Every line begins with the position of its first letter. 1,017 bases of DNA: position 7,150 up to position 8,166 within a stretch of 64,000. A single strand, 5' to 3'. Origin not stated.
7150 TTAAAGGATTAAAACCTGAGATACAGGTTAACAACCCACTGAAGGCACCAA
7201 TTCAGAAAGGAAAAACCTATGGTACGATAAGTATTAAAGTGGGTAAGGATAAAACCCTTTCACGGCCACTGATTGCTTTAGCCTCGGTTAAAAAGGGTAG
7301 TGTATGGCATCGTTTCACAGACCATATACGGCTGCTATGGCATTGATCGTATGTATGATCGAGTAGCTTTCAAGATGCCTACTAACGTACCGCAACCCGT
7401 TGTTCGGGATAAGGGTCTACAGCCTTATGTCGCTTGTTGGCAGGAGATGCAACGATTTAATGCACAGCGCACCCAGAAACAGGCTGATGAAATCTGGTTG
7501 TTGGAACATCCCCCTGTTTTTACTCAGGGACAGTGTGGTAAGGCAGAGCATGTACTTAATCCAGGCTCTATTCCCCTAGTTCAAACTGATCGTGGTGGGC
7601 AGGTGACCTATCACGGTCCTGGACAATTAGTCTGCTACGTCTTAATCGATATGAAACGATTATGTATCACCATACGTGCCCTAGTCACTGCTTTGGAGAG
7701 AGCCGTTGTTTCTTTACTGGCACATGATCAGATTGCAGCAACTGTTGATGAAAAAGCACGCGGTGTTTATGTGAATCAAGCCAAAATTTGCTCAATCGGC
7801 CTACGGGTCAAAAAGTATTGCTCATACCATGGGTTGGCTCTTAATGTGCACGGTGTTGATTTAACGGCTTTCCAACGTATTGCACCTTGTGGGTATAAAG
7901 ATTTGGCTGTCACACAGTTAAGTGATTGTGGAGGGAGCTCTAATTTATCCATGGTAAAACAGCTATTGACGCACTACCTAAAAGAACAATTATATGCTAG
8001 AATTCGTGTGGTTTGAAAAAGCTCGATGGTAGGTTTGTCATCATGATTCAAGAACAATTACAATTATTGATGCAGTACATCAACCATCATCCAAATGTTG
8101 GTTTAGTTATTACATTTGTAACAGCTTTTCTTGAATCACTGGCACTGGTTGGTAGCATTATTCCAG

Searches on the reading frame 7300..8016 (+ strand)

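Call 39: search_protein_families(library=pfam, proteins=[window:7300-8016:+], max_evalue=0.00001)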
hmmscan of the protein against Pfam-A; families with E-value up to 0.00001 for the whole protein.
window:7300-8016:+ (238 aa): 1 family
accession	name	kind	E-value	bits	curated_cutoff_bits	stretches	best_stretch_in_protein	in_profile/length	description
PF21948.1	LplA-B_cat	-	2.6e-31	109.6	27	1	51-225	10-197/200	Lipoyl protein ligase A/B catalytic domain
